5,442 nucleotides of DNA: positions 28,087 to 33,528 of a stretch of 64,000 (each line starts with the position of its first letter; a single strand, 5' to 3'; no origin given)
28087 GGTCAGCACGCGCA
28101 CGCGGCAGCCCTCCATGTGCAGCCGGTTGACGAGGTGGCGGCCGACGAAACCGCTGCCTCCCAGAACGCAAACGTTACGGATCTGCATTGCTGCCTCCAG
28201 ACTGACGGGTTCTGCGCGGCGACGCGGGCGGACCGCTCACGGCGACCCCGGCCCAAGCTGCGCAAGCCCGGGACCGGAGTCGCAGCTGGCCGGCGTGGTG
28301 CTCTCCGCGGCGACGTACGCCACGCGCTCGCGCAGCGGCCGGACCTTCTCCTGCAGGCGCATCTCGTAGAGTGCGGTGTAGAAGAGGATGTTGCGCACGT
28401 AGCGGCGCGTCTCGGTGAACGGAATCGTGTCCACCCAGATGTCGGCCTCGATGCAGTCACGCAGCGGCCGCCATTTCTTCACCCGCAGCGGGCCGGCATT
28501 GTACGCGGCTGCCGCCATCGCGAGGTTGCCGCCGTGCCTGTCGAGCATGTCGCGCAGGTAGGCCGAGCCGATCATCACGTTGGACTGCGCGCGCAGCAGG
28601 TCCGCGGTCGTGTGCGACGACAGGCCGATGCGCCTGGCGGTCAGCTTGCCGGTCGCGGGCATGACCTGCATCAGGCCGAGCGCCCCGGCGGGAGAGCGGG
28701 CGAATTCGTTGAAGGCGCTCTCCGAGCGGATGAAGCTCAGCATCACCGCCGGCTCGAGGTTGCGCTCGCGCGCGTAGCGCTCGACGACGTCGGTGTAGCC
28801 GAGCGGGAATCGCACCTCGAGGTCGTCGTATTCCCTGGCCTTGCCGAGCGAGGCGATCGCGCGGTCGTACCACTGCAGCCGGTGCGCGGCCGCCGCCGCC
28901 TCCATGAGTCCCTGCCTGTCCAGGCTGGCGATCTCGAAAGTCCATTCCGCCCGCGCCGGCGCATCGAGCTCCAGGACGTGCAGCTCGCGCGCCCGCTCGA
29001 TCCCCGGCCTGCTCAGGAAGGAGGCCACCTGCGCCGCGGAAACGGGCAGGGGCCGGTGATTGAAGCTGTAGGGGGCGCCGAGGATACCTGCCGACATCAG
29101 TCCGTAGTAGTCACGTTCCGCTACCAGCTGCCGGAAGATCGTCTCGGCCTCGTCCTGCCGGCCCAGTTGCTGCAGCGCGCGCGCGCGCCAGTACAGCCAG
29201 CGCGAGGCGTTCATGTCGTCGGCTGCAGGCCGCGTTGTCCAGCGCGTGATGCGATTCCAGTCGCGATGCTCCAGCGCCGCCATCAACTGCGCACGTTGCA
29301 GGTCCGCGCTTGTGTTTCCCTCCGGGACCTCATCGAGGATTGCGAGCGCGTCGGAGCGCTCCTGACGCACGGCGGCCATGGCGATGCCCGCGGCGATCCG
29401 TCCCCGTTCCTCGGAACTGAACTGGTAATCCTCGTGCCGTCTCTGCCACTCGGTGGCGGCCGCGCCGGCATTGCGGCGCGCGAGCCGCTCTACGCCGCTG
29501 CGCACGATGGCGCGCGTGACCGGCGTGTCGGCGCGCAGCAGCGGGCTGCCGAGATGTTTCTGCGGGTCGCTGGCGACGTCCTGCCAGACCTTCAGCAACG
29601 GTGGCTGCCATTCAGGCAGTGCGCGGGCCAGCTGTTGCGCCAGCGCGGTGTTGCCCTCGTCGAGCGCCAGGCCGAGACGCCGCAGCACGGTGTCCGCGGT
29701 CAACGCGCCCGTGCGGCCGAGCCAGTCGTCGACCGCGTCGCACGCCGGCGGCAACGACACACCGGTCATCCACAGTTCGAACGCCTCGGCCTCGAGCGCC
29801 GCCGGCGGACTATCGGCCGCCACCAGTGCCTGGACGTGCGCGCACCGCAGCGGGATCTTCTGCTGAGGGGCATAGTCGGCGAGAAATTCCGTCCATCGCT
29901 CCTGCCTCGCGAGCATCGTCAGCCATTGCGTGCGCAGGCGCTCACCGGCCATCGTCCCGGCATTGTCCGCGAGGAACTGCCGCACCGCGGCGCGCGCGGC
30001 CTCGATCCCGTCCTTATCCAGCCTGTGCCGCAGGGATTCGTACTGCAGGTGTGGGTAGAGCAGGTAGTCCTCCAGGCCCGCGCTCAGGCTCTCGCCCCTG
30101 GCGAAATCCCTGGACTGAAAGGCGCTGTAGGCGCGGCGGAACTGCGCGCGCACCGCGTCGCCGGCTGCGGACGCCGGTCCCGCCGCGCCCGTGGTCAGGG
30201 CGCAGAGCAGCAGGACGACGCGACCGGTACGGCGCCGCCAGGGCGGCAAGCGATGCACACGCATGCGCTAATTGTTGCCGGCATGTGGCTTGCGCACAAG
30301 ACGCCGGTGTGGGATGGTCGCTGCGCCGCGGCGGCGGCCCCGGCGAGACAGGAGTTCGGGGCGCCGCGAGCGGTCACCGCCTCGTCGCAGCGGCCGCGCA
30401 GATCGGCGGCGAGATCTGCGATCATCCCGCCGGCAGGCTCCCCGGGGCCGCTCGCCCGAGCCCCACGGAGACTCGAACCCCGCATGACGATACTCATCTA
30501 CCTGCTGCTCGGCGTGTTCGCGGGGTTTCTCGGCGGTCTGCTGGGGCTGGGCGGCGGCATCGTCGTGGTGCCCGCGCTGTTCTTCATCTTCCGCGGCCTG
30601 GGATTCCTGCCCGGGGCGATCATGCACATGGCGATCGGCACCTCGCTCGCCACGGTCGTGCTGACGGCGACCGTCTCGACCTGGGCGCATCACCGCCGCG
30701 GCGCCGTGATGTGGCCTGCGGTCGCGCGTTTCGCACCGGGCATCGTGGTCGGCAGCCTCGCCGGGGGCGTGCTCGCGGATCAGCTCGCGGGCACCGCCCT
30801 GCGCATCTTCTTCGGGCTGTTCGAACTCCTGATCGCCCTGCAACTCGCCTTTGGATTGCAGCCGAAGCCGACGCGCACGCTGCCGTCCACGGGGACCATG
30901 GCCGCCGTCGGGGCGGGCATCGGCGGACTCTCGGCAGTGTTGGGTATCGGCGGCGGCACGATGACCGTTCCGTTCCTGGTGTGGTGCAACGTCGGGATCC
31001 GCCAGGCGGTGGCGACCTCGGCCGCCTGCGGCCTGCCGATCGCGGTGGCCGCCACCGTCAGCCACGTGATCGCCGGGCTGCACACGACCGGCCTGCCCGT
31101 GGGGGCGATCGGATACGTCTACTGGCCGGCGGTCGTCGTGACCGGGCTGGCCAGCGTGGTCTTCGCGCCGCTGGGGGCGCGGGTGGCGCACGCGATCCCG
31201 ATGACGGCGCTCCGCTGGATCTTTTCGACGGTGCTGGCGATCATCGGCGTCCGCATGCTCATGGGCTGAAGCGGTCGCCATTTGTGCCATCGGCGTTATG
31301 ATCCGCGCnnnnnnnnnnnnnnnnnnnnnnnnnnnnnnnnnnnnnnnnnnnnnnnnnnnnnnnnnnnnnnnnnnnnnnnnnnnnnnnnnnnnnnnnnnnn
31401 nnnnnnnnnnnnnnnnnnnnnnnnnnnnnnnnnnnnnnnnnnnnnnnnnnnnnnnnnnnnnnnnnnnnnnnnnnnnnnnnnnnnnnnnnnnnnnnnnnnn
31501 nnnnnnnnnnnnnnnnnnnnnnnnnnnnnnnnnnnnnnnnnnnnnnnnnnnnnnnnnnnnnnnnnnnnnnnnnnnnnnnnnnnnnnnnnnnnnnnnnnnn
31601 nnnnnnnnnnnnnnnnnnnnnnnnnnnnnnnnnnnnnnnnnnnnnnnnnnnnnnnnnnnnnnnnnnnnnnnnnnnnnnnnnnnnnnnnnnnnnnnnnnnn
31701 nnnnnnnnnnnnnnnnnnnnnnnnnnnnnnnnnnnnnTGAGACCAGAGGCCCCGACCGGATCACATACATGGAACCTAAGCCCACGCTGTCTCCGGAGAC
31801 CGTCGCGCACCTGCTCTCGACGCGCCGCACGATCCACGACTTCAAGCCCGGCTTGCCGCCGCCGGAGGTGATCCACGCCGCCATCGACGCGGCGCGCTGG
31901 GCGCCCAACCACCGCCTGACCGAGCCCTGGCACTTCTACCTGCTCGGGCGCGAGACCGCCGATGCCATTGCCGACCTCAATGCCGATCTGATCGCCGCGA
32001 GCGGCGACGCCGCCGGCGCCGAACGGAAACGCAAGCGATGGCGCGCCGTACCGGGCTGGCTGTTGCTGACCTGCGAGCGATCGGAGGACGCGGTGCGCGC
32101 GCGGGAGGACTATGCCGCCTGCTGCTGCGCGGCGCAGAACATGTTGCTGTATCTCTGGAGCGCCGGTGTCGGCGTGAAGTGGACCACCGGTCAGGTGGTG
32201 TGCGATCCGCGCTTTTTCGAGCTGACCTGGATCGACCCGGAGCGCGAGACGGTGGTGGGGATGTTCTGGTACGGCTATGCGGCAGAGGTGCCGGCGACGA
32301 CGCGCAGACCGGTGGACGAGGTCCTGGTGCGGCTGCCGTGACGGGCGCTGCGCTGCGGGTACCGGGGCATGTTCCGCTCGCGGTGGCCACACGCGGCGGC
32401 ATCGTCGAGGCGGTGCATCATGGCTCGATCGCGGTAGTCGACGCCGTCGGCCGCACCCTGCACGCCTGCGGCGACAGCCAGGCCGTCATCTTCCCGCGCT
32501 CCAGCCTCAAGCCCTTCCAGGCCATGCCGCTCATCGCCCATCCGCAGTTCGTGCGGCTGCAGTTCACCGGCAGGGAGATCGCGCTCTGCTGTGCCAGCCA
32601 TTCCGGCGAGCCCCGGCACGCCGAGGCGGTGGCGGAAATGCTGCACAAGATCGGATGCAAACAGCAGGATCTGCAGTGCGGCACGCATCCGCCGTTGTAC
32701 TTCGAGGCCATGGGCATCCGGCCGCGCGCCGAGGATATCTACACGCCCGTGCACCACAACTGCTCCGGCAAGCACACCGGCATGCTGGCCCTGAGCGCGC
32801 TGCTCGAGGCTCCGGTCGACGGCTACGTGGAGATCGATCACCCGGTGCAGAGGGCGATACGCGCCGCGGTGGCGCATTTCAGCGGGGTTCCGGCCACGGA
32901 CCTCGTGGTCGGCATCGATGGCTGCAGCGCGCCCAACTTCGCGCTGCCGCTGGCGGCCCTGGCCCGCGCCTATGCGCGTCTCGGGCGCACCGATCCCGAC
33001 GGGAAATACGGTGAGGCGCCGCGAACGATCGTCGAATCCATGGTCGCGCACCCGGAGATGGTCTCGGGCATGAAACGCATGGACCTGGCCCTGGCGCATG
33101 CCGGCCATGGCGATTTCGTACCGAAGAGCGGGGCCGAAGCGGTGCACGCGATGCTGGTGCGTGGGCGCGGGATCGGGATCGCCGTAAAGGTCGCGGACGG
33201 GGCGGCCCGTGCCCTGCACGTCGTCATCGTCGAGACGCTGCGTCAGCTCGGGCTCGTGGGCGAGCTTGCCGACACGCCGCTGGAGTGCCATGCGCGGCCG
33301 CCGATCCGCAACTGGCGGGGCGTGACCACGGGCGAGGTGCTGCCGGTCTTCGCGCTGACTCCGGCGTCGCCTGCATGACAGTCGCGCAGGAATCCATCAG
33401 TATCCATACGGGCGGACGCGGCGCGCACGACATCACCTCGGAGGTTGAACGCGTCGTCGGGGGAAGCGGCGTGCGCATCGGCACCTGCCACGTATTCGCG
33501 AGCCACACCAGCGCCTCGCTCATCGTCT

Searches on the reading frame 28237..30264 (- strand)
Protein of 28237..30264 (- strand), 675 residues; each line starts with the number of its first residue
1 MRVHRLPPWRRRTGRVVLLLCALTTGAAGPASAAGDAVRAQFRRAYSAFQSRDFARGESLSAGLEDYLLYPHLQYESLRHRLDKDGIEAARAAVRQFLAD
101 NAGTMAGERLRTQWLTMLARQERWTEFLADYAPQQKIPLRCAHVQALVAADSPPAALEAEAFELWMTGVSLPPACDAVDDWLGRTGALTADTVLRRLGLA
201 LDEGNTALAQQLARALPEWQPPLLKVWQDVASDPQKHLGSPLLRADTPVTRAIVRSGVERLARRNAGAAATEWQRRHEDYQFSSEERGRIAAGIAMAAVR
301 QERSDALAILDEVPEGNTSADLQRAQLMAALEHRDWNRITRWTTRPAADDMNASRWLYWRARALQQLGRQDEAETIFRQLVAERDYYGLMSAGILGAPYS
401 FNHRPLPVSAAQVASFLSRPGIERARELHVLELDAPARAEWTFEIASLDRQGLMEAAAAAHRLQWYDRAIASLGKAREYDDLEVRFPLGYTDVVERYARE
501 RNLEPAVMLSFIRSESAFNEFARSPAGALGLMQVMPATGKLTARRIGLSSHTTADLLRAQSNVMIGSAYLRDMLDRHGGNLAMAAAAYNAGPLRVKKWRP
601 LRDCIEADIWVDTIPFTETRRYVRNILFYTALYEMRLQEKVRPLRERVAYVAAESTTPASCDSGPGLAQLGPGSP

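Call 54: search_protein_families(library=pfam, proteins=[window:28237-30264:-], max_evalue=1e-8)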
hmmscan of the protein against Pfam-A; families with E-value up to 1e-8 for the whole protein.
window:28237-30264:- (675 aa): 2 families
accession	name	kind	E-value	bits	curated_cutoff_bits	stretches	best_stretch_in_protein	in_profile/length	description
PF01464.25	SLT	-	1.2e-25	89.8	21.3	1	494-599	3-105/117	Transglycosylase SLT domain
PF14718.12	SLT_L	-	9.7e-15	54.9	25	1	419-482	5-68/68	Soluble lytic murein transglycosylase L domain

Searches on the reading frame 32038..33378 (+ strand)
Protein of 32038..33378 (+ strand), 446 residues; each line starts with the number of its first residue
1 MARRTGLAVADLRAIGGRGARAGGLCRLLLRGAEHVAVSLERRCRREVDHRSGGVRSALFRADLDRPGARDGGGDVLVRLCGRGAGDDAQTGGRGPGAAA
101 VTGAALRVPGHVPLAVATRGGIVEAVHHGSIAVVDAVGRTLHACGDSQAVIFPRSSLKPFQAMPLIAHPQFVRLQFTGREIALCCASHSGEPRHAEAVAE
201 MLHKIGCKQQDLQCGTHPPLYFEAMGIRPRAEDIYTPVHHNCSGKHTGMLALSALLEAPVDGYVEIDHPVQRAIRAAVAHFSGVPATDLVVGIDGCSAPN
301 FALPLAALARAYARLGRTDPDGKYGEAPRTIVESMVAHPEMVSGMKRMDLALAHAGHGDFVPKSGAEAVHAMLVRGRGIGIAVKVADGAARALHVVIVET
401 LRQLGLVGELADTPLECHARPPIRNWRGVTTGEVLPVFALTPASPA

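Call 54: search_protein_families(library=pfam, proteins=[window:32038-33378:+], max_evalue=1e-8)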
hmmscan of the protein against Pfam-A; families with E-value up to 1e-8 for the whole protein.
window:32038-33378:+ (446 aa): 1 family
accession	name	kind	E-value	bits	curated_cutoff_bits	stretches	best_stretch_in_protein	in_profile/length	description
PF06089.17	Asparaginase_II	-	1.7e-109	366.1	25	1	117-434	3-320/322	L-asparaginase II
